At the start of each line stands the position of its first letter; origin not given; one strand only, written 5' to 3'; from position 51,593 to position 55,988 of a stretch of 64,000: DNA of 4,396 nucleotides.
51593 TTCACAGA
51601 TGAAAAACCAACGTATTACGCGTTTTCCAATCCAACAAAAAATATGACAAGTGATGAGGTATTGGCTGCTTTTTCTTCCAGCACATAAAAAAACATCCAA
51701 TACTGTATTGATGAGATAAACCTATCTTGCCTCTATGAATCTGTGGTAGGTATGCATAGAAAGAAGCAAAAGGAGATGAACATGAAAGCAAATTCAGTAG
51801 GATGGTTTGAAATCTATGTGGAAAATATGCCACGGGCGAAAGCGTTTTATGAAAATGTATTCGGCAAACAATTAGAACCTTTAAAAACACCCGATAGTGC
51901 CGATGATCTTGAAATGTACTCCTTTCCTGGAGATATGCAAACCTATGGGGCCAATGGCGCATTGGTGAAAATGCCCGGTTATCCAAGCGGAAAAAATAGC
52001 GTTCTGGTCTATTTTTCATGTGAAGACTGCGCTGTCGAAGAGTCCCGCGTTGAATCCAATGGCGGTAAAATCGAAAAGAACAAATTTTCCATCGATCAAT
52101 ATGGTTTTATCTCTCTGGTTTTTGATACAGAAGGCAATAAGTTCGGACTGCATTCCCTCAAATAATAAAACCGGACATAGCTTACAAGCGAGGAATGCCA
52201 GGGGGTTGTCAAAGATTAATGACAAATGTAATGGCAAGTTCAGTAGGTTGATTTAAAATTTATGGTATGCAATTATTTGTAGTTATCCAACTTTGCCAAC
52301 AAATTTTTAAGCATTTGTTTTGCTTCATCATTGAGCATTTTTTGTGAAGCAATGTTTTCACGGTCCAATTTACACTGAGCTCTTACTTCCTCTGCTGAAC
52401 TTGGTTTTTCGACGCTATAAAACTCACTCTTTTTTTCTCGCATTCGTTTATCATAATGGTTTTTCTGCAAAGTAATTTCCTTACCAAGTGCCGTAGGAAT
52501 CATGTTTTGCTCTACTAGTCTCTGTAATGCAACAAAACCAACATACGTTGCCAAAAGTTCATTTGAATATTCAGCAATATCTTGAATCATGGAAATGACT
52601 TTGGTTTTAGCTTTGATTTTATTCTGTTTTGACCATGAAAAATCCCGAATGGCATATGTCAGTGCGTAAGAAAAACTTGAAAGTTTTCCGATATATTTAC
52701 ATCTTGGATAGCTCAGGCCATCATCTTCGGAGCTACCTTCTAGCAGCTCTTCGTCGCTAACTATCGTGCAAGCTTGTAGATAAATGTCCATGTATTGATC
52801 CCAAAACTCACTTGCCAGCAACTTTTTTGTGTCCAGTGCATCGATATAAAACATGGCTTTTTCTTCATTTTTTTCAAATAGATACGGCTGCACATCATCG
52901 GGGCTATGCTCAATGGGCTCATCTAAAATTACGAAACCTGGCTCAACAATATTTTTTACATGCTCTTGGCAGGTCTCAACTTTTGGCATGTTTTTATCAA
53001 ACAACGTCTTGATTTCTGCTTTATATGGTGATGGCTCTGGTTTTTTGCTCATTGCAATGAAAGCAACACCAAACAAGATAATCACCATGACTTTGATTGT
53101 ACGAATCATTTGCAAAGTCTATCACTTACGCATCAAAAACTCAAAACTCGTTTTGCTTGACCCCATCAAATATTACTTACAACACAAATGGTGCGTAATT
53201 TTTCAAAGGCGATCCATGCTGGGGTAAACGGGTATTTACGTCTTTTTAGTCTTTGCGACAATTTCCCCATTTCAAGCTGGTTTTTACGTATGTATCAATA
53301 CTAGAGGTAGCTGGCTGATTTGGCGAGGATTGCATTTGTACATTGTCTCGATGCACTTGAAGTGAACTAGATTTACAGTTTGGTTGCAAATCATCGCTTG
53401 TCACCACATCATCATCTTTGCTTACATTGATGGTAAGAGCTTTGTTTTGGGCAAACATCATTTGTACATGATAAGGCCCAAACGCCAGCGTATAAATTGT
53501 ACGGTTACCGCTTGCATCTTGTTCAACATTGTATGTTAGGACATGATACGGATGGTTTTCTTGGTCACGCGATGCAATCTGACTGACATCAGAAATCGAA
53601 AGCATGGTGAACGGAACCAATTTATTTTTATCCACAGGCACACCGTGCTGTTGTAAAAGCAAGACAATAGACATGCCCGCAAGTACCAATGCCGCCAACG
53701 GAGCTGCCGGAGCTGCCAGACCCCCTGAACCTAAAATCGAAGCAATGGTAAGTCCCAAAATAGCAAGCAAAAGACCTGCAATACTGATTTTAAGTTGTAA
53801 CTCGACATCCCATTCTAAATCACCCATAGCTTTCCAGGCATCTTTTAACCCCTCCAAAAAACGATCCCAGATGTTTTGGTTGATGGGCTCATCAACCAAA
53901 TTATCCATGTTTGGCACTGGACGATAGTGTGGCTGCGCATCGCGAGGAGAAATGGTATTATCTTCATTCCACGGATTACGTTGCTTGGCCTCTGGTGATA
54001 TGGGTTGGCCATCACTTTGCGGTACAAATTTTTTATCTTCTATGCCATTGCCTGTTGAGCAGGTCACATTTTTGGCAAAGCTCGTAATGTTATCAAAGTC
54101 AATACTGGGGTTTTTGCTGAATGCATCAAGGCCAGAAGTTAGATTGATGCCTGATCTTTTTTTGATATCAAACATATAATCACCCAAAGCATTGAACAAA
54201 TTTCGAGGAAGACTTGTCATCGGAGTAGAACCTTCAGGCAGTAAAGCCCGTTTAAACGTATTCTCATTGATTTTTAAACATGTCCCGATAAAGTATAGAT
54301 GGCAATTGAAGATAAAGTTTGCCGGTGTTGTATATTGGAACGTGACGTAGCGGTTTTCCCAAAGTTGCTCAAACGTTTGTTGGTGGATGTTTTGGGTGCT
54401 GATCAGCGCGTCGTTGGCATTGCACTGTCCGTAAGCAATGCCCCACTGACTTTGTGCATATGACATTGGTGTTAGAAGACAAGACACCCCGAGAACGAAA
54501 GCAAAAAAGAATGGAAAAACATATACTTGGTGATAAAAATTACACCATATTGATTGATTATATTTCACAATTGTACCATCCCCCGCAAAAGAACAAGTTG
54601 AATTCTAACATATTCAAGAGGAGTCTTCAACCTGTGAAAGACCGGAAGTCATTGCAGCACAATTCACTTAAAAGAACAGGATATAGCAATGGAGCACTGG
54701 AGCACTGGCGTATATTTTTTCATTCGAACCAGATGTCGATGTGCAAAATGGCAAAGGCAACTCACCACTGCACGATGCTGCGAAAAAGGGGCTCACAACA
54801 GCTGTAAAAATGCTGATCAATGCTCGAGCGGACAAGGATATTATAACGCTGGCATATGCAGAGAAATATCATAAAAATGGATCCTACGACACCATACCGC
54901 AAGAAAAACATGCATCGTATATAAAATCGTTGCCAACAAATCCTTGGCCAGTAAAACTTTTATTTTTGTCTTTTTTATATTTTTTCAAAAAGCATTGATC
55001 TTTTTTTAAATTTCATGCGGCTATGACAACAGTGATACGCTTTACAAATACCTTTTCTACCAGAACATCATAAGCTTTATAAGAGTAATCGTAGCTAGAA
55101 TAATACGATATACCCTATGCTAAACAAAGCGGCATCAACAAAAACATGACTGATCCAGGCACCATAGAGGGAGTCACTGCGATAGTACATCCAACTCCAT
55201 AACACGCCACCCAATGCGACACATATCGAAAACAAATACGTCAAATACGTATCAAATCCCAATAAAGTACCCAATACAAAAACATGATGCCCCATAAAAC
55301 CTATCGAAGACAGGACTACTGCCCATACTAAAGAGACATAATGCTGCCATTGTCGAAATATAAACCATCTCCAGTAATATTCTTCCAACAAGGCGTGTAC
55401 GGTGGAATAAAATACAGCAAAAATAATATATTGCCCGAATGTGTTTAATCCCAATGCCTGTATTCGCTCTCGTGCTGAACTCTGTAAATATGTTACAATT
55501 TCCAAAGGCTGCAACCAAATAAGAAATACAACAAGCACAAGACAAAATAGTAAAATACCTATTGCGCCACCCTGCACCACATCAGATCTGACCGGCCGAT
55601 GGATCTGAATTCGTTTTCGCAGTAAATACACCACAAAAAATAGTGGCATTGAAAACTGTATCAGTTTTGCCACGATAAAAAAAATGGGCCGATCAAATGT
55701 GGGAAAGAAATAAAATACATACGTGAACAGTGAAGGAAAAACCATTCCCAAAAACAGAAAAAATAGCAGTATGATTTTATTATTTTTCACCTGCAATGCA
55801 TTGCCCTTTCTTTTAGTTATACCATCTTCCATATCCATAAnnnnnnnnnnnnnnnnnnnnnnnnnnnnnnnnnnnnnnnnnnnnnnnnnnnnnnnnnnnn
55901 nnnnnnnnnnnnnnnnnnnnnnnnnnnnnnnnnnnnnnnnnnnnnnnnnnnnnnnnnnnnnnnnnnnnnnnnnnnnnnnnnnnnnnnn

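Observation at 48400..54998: Accessory-looking block: four signal-peptide hypotheticals, a GFA/VOC pair and an ankyrin-repeat remnant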

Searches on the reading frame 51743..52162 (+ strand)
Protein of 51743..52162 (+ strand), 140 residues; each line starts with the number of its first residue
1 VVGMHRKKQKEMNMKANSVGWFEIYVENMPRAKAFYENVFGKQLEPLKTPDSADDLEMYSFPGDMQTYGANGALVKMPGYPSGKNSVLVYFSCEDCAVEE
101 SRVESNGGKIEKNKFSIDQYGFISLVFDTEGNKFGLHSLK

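Call 5: search_protein_families(library=pfam, proteins=[window:51743-52162:+], max_evalue=0.1)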
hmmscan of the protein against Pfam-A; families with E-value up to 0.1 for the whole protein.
window:51743-52162:+ (140 aa): 3 families
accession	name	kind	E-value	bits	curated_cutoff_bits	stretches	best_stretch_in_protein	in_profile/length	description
PF00903.31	Glyoxalase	-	5.6e-06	27.2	20.6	1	19-134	2-119/121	Glyoxalase/Bleomycin resistance protein/Dioxygenase superfamily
PF22677.2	Ble-like_N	-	0.0027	17.9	24.5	1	21-46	4-29/41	Bleomycin resistance protein-like N-terminal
PF03367.19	Zn_ribbon_ZPR1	-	0.073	13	23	0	84-110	29-54/56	ZPR1 zinc-finger domain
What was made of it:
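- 51782..52165 (+): VOC/glyoxalase-fold protein (127 aa, MCB1196779.1). Pfam Glyoxalase 5.6e-6 (call 5).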

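Call 8: search_protein_families(library=ncbifam, proteins=[window:51743-52162:+], max_evalue=0.1)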
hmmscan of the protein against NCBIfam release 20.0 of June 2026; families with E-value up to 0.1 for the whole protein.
window:51743-52162:+ (140 aa): 1 family
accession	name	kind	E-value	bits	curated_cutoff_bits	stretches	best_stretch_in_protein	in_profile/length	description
NF053614.1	AfsKbindKbpAStmc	equivalog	4e-06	26.7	250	1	17-136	127-228/231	AfsK-binding protein KbpA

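Call 58: search_protein_families(library=padloc, proteins=[window:51782-52162:+], max_evalue=0.01)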
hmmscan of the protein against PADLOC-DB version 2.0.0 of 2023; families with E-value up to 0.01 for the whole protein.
window:51782-52162:+ (127 aa): 0 families

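Call 59: search_protein_families(library=phrogs, proteins=[window:51782-52162:+], max_evalue=0.01)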
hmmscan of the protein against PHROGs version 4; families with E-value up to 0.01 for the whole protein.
window:51782-52162:+ (127 aa): 0 families

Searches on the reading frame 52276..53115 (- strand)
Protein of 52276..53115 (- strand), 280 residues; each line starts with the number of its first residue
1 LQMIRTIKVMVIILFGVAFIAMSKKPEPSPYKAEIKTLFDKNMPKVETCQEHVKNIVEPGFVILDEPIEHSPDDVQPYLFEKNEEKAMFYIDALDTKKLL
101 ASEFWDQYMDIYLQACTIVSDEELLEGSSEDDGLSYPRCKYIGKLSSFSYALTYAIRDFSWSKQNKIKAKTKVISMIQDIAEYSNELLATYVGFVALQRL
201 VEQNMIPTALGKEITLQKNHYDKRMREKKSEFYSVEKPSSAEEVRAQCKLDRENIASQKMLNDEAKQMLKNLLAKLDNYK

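Call 5: search_protein_families(library=pfam, proteins=[window:52276-53115:-], max_evalue=0.1)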
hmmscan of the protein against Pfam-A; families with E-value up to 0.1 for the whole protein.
window:52276-53115:- (280 aa): 1 family
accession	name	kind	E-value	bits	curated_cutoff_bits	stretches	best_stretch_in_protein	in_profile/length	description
PF19903.4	DUF6376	-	0.042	14.6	27.3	0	140-185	7-52/116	Family of unknown function (DUF6376)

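Call 8: search_protein_families(library=ncbifam, proteins=[window:52276-53115:-], max_evalue=0.1)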
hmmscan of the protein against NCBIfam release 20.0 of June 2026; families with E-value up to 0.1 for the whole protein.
window:52276-53115:- (280 aa): 0 families

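Call 33: search_solved_structures(query=window:52276-53115:-, max_evalue=10)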
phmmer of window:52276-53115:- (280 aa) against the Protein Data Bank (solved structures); distinct sequences matched with E-value up to 10: 1.
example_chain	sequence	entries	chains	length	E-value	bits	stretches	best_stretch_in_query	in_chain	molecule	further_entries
2z7c_A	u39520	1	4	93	0.48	13.2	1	139-212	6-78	DNA/RNA-binding protein Alba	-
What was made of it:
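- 52273..53115 (-): Protein E (280/278 aa, MCB1196780.1). It has an N-terminal membrane anchor and a charged domain that is probably periplasmic. No family or PDB match (calls 5, 8, 33).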

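Call 37: find_related_loci(query=window:52276-53115:-, collection=viral_contigs, flank=5000)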
Query window:52276-53115:- (280 aa) in viral_contigs; peptide patterns used: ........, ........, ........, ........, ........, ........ (x = any residue, [..] = any of these).
3 stretches matched a pattern, but none encodes a relative of the query by tblastn (E <= 1e-3).

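Call 58: search_protein_families(library=padloc, proteins=[window:52276-53115:-], max_evalue=0.01)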
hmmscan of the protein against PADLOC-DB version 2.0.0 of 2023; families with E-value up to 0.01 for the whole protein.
window:52276-53115:- (280 aa): 2 families
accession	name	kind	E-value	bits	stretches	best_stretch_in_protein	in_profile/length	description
PDLC03863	LmuB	-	0.0024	14.6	0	47-93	522-565/610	-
PDLC00756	Effector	-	0.0097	13.2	0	214-275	190-251/280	Phospholipase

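Call 59: search_protein_families(library=phrogs, proteins=[window:52276-53115:-], max_evalue=0.01)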
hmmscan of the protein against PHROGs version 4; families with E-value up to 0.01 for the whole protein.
window:52276-53115:- (280 aa): 0 families

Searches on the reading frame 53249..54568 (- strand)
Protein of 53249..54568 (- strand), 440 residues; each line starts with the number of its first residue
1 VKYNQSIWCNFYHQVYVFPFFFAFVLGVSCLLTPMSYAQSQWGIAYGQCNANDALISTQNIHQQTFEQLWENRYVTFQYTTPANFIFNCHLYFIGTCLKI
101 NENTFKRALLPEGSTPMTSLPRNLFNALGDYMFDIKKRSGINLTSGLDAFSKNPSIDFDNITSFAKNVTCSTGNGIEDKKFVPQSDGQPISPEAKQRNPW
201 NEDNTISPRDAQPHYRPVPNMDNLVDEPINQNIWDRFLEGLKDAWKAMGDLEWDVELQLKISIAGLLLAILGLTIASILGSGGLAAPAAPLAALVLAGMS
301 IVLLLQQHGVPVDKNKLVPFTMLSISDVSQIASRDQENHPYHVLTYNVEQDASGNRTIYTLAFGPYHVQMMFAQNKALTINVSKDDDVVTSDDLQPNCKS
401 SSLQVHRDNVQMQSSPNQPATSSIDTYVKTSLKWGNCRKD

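Call 5: search_protein_families(library=pfam, proteins=[window:53249-54568:-], max_evalue=0.1)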
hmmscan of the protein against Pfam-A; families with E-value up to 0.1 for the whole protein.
window:53249-54568:- (440 aa): 0 families

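Call 8: search_protein_families(library=ncbifam, proteins=[window:53249-54568:-], max_evalue=0.1)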
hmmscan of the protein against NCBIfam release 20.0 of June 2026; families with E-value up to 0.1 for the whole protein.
window:53249-54568:- (440 aa): 0 families

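Call 14: find_homologous_proteins(query=window:53249-54568:-, max_evalue=0.01)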
Query window:53249-54568:-: 8000 candidates shared short words with the query, none scored E <= 0.01.
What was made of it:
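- E was never searched against the large protein sets, and F's search saturated at 8000 candidates (call 14).
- Tried and rejected: The search saturated at 8000 candidates and did not even return F itself (call 14), so it is uninformative.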

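Call 34: search_solved_structures(query=window:53249-54568:-, max_evalue=10)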
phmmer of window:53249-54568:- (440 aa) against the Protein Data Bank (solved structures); distinct sequences matched with E-value up to 10: 0.
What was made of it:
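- On Inc-like membrane proteins (protein F): F also has a cleavable Sec signal, no T3SS is seen in the window, and there is no homology to any family (calls 5, 8, 34).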

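Call 36: find_related_loci(query=window:53249-54568:-, collection=metagenome_contigs, flank=10000)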
Query window:53249-54568:- (440 aa) in metagenome_contigs; peptide patterns used: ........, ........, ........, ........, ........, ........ (x = any residue, [..] = any of these).
25 stretches matched a pattern, but none encodes a relative of the query by tblastn (E <= 1e-3).
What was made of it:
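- F has no relatives in metagenome contigs (call 36).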

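Call 58: search_protein_families(library=padloc, proteins=[window:53249-54568:-], max_evalue=0.01)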
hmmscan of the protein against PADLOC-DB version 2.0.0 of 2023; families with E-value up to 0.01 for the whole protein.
window:53249-54568:- (440 aa): 1 family
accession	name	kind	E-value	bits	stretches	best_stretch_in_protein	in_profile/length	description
PDLC01466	Cas6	-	0.0037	14.9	0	49-87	88-126/223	"CAS-I,CAS-II,CAS-III,CAS-IV,CAS-V,CAS-VI; crRNAmaturation"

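Call 59: search_protein_families(library=phrogs, proteins=[window:53249-54568:-], max_evalue=0.01)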
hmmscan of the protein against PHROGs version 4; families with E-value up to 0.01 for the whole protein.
window:53249-54568:- (440 aa): 0 families

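Call 78: search_dna_similar(query=window:53249-54568:-, collection=plasmids, mode=protein, max_evalue=0.001, max_rows=10)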
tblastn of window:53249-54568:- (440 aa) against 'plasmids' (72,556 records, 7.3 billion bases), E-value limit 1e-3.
No match.
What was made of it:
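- Tried and rejected: The metagenome scan for F, the viral scan for E and the plasmid tblastn for F all found nothing (calls 36, 37, 78).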

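Call 99: list_cluster_members(proteins=[window:53249-54487:-, window:53249-54466:-, window:55098-55832:-, window:55098-55796:-, window:55098-55790:-, window:55098-55745:-, window:54741-54995:+, window:54810-54995:+])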
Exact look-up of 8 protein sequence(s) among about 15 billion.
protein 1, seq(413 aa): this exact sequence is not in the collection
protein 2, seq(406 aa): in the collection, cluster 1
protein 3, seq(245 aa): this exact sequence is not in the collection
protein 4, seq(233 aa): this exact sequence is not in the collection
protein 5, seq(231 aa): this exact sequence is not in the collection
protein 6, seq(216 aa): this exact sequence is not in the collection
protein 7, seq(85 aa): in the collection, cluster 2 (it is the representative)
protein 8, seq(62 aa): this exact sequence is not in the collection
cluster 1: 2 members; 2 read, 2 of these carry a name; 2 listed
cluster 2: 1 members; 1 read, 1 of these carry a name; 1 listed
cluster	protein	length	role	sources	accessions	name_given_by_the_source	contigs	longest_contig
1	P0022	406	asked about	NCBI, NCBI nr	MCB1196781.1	MAG: hypothetical protein KDK51_00270 [Deltaproteobacteria bacterium] | hypothetical protein [Deltaproteobacteria bacterium]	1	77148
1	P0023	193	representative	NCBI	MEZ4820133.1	MAG: hypothetical protein R3A45_09665 [Bdellovibrionota bacterium]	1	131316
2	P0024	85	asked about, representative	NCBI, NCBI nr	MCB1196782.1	MAG: ankyrin repeat domain-containing protein [Deltaproteobacteria bacterium] | ankyrin repeat domain-containing protein [Deltaproteobacteria bacterium]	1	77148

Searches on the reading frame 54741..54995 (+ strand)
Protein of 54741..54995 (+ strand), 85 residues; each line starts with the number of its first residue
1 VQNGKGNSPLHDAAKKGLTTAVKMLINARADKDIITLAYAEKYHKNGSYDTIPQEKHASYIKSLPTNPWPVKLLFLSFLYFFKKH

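Call 5: search_protein_families(library=pfam, proteins=[window:54741-54995:+], max_evalue=0.1)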
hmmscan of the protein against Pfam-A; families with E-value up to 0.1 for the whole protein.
window:54741-54995:+ (85 aa): 4 families
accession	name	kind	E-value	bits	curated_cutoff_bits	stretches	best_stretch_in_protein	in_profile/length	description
PF13857.12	Ank_5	-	9.8e-06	26.3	27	1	2-33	12-43/56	Ankyrin repeats (many copies)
PF00023.36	Ank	-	2.1e-05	25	21.1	1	5-35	1-31/33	Ankyrin repeat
PF12796.13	Ank_2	-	0.0023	18.9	27.3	1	4-34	58-88/90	Ankyrin repeats (3 copies)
PF13606.12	Ank_3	-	0.038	15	22.3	1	6-31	2-27/30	Ankyrin repeat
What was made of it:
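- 54690..54998 (+): Ankyrin remnant: the tail of one repeat plus one full repeat, then about 50 non-ANK residues, with a stop codon directly upstream. It is annotated as an 85-aa ANK protein (MCB1196782.1). Pfam Ank 2.1e-5 for one repeat (call 5).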

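Call 8: search_protein_families(library=ncbifam, proteins=[window:54741-54995:+], max_evalue=0.1)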
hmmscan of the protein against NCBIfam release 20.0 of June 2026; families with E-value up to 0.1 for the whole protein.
window:54741-54995:+ (85 aa): 1 family
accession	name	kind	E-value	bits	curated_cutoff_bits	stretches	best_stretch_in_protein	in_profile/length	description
NF043029.1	T4SS_AnkY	equivalog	0.00039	19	600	1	2-43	487-528/543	Dot/Icm T4SS effector AnkY/LegA9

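Call 58: search_protein_families(library=padloc, proteins=[window:54741-54995:+], max_evalue=0.01)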
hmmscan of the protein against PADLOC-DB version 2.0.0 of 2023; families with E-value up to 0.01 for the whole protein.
window:54741-54995:+ (85 aa): 0 families

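Call 59: search_protein_families(library=phrogs, proteins=[window:54741-54995:+], max_evalue=0.01)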
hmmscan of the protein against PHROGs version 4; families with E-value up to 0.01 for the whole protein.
window:54741-54995:+ (85 aa): 2 families
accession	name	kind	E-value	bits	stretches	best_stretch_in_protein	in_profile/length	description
phrog_9049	-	unknown function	0.0016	15.3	1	3-36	3320-3353/4700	-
phrog_38493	-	unknown function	0.0065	17.7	0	6-30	27-51/56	-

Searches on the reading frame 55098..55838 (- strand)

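Call 5: search_protein_families(library=pfam, proteins=[window:55098-55838:-], max_evalue=0.1)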
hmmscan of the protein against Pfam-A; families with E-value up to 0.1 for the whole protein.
window:55098-55838:- (247 aa): 1 family
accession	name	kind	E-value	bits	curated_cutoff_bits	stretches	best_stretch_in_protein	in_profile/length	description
PF02517.21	Rce1-like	-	1e-12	48.6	22.4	1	137-236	4-92/93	Type II CAAX prenyl endopeptidase Rce1-like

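Call 8: search_protein_families(library=ncbifam, proteins=[window:55098-55838:-], max_evalue=0.1)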
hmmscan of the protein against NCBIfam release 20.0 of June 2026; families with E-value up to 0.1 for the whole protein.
window:55098-55838:- (247 aa): 1 family
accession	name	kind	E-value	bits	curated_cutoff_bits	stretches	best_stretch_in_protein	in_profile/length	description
NF041647.1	ABC_perm_CPBP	equivalog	2e-06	26.9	435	1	31-239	431-631/636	ABC transporter permease subunit/CPBP intramembrane protease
